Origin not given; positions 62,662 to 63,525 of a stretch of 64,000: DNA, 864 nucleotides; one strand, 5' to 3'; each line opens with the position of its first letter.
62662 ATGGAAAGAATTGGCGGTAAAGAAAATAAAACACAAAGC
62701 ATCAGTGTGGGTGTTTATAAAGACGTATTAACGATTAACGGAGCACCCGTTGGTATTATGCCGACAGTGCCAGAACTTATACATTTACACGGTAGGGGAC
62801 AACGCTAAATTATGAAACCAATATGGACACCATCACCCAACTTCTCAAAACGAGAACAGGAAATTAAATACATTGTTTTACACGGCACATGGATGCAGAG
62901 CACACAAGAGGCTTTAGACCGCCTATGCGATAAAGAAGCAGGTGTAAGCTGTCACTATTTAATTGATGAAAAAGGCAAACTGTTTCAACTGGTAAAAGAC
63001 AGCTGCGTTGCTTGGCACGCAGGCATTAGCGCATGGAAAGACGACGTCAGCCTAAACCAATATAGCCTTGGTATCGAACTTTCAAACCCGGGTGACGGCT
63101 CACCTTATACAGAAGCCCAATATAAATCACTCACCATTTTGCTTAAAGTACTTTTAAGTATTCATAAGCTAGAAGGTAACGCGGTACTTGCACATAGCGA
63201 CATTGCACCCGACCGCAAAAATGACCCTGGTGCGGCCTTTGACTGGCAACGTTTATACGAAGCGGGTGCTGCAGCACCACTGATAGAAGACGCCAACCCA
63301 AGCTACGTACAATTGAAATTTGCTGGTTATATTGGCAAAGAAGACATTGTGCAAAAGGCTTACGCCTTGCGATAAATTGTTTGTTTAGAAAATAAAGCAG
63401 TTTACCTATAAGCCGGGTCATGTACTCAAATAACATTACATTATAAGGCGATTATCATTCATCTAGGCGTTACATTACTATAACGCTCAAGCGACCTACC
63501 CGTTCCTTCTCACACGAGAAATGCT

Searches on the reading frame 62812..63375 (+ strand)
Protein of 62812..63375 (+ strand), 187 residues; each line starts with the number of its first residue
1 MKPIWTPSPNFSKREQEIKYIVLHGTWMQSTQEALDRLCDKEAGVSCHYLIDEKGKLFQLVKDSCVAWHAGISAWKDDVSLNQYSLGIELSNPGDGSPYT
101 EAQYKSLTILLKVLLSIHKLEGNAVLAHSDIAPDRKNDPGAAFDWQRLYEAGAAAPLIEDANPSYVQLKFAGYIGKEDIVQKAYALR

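Call 31: find_encoding_contigs(protein=window:62812-63375:+, flank=10000, max_places=4)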
Protein window:62812-63375:+ (187 aa): 2 contigs read that carry it; 2 places shown.
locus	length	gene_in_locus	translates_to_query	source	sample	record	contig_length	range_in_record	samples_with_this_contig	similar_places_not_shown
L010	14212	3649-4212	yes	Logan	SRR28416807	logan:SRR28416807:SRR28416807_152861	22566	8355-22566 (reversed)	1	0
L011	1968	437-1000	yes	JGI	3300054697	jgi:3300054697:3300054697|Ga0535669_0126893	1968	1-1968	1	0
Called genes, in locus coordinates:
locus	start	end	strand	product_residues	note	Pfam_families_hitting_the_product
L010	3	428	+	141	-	?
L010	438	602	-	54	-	-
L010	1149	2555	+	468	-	PF00206:Lyase_1, PF10415:FumaraseC_C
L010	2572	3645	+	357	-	-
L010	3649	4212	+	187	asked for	PF01510:Amidase_2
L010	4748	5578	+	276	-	-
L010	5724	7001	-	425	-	PF21016:RlmN_N, PF04055:Radical_SAM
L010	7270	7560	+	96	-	-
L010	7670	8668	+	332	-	PF01113:DapB_N (faint), PF01118:Semialdhyde_dh, PF02774:Semialdhyde_dhC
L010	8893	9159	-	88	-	-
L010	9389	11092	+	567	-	PF00890:FAD_binding_2, PF01266:DAO, PF07992:Pyr_redox_2 (faint), PF03486:HI0933_like (weak), PF02910:Succ_DH_flav_C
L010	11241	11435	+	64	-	-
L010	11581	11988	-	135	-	-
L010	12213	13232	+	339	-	PF13085:Fer2_3, PF13183:Fer4_8, PF13237:Fer4_10 (weak), PF13534:Fer4_17, PF13187:Fer4_9 (weak)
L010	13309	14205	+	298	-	PF02754:CCG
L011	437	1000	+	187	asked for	PF01510:Amidase_2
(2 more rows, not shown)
